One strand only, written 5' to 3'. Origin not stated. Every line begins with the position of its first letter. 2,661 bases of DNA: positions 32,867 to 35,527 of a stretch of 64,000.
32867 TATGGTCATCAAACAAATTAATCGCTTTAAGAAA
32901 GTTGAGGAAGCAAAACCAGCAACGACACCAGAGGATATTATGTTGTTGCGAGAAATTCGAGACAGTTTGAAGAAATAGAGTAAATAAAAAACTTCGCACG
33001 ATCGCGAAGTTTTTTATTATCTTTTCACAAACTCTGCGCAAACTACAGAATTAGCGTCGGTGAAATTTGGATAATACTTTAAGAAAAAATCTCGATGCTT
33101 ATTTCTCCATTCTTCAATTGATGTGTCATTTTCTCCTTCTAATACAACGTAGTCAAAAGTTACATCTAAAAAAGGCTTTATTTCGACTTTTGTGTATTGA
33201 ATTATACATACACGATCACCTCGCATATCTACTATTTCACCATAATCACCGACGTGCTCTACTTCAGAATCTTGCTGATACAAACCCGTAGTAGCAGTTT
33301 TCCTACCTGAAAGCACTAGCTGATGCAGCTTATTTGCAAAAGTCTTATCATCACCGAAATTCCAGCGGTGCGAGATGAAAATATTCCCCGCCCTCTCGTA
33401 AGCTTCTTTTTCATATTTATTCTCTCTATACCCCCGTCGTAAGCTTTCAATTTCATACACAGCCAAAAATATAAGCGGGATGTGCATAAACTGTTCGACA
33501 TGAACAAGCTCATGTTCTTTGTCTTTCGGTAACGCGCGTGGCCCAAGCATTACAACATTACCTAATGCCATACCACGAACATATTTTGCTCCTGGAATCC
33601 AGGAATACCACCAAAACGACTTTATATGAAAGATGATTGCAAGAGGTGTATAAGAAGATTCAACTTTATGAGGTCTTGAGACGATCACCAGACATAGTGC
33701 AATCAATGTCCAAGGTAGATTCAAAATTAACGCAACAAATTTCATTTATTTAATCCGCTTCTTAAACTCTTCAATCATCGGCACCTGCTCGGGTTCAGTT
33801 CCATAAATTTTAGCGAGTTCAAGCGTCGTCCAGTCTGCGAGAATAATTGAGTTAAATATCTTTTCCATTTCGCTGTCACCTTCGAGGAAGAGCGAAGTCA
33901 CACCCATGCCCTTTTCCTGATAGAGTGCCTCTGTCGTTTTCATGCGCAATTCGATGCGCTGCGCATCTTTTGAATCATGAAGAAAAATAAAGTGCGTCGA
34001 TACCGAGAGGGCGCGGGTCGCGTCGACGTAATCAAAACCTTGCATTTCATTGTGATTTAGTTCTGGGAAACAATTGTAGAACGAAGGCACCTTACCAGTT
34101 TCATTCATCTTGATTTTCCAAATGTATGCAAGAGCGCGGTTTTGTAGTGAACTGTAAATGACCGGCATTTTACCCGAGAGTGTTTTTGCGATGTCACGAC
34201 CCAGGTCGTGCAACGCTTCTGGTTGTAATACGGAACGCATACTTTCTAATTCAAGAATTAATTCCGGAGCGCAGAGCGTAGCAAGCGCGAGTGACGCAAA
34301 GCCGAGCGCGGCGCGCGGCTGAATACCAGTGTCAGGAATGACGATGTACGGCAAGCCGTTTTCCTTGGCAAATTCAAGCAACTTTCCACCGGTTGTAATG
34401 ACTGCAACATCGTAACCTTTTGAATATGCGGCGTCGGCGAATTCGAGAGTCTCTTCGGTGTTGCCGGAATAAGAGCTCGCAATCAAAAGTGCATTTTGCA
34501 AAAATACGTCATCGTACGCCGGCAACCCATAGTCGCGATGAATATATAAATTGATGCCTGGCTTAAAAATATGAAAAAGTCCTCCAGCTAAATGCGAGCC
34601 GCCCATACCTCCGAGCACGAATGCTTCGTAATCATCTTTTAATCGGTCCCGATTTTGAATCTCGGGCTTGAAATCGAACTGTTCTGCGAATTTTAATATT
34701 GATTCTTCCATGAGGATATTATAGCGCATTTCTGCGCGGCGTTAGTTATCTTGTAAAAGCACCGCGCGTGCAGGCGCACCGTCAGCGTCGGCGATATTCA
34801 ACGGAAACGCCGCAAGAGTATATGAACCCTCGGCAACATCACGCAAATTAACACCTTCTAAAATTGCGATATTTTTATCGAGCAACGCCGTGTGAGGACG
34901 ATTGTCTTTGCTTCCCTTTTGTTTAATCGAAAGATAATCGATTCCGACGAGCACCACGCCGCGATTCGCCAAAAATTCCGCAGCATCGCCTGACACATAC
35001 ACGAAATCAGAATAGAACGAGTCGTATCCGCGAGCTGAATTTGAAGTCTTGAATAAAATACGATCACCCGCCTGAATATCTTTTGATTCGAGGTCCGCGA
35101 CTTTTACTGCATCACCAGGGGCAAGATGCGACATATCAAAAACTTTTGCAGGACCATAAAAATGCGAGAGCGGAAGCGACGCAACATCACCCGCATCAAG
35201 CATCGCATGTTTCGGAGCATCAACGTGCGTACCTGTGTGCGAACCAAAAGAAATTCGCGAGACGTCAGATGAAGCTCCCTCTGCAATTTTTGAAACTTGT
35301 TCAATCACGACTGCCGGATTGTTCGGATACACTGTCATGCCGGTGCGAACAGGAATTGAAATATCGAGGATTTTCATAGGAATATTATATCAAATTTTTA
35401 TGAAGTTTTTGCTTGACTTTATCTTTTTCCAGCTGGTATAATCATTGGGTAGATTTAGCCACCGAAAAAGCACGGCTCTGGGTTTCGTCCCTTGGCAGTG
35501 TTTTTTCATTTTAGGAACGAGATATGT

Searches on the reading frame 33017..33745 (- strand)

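Call 14: search_protein_families(library=pfam, proteins=[window:33017-33745:-])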
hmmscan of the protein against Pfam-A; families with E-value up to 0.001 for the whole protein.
window:33017-33745:- (242 aa): 1 family
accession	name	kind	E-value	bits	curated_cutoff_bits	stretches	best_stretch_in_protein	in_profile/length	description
PF04266.20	ASCH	-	1.6e-16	61.3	21.2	1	135-239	2-99/103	ASCH domain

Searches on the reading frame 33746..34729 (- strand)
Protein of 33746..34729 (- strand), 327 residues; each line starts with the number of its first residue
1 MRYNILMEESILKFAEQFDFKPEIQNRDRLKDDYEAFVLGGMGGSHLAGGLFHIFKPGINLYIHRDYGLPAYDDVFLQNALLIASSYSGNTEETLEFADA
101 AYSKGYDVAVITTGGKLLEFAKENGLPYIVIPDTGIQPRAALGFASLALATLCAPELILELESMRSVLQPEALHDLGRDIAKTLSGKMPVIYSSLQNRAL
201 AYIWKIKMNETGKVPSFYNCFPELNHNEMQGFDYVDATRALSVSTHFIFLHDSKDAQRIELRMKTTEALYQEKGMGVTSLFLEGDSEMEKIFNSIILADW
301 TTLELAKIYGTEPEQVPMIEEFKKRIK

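Call 14: search_protein_families(library=pfam, proteins=[window:33746-34729:-])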
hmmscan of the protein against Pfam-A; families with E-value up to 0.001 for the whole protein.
window:33746-34729:- (327 aa): 1 family
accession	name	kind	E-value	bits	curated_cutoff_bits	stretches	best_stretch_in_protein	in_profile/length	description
PF10432.14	bact-PGI_C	-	8.5e-38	130.1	24.5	1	178-326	6-151/151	Bacterial phospho-glucose isomerase C-terminal SIS domain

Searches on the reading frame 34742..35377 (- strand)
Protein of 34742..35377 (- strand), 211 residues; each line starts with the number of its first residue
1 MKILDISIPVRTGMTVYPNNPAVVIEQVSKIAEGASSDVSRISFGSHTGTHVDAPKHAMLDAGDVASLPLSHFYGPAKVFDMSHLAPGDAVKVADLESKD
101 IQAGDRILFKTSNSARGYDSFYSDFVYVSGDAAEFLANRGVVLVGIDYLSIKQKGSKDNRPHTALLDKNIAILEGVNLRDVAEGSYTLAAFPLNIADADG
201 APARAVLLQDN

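Call 14: search_protein_families(library=pfam, proteins=[window:34742-35377:-])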
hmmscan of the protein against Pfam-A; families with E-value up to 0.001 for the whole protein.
window:34742-35377:- (211 aa): 1 family
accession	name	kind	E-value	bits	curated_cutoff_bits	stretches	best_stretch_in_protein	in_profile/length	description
PF04199.19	Cyclase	-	1.3e-26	94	23.1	1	5-151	2-140/142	Putative cyclase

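Call 16: find_encoding_contigs(protein=window:34742-35377:-, flank=3000, max_places=10)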
Protein window:34742-35377:- (211 aa): 2 contigs read that carry it; 1 place shown.
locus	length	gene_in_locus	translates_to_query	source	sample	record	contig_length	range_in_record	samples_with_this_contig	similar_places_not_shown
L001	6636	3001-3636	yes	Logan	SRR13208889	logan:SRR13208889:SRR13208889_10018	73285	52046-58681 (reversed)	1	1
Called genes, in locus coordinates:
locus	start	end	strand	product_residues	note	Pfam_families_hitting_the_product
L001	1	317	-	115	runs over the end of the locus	-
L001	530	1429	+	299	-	PF01210:NAD_Gly3P_dh_N (faint), PF03446:NAD_binding_2, PF03807:F420_oxidored, PF00393:6PGD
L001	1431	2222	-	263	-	PF08443:RimK (weak)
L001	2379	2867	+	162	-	PF01936:NYN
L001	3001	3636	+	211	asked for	PF04199:Cyclase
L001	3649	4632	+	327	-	PF10432:bact-PGI_C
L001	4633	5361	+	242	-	PF04266:ASCH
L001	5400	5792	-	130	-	PF01741:MscL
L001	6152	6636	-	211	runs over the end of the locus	PF00717:Peptidase_S24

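Call 19: find_related_loci(query=window:34742-35377:-, collection=genome_contigs, flank=4000)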
Query window:34742-35377:- (211 aa) in genome_contigs; peptide patterns used: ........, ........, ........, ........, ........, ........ (x = any residue, [..] = any of these).
148 stretches matched a pattern; 17 encode a relative of the query (tblastn E <= 1e-3); 17 distinct loci.
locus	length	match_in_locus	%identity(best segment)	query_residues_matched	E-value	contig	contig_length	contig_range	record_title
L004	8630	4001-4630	70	1-211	6e-105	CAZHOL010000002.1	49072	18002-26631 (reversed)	MAG TPA_asm: uncultured Candidatus Saccharibacteria bacterium isolate SRP219642_co5_128 genome assembly, contig: NODE_90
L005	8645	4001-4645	57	1-211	3e-77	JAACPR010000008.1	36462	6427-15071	MAG: Candidatus Parcubacteria bacterium isolate CG_2015-02_34_13 CG_2015-02_curated_scaffold_657, whole genome shotgun s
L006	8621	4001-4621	54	2-210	1e-75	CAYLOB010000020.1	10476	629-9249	MAG TPA_asm: uncultured Candidatus Saccharibacteria bacterium isolate SRP286056_co3_393 genome assembly, contig: NODE_75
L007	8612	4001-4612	53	2-209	1e-69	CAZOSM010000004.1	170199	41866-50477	MAG TPA_asm: uncultured Gammaproteobacteria bacterium isolate SRP144015_co1_109 genome assembly, contig: NODE_40_length_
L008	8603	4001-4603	52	9-210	2e-68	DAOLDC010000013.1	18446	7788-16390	MAG TPA_asm: Candidatus Paceibacterota bacterium isolate AMR_MDS_0144 NODE_535_length_18446_cov_9.740362, whole genome s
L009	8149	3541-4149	52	2-209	3e-66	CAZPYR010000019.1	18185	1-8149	MAG TPA_asm: uncultured Gammaproteobacteria bacterium isolate SRP286056_co1_466 genome assembly, contig: NODE_3681_lengt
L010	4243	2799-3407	50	1-209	7e-65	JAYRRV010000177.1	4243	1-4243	MAG: Candidatus Gracilibacteria bacterium isolate XM1_ASGE3bin.38 k141_885183, whole genome shotgun sequence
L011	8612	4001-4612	50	2-209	4e-64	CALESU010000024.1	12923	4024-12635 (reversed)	MAG TPA_asm: uncultured bacterium isolate SRR5576002_bin.5_CONCOCT_v1.1_MAG genome assembly, contig: ERZ795035.2276, who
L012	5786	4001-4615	47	2-209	6e-63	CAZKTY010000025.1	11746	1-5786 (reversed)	MAG TPA_asm: uncultured Candidatus Saccharibacteria bacterium isolate SRP142039_co2_4 genome assembly, contig: NODE_4061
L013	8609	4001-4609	51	3-209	2e-62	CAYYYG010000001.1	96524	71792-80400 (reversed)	MAG TPA_asm: uncultured Gammaproteobacteria bacterium isolate SRP192515_co2_325 genome assembly, contig: NODE_123_length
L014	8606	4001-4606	53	3-208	4e-62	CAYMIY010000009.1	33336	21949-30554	MAG TPA_asm: uncultured Gammaproteobacteria bacterium isolate SRP342105_co1_157 genome assembly, contig: NODE_1676_lengt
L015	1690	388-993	52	3-208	2e-63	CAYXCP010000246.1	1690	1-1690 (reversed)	MAG TPA_asm: uncultured Gammaproteobacteria bacterium isolate SRP278252_co1_241 genome assembly, contig: NODE_168223_len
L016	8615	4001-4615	45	2-209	1e-60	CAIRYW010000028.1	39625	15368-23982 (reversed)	uncultured bacterium isolate AlinenLipids_bin-2449 genome assembly, contig: bin-2449:28/29, whole genome shotgun sequenc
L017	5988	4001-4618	47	3-211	2e-60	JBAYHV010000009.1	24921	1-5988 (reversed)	MAG: Candidatus Paceibacterota bacterium isolate SO_2016_GW1_158 scaffold03497_OW334_2016, whole genome shotgun sequence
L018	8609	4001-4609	50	3-209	1e-63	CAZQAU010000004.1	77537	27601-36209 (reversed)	MAG TPA_asm: uncultured Gammaproteobacteria bacterium isolate SRP292972_co1_101 genome assembly, contig: NODE_262_length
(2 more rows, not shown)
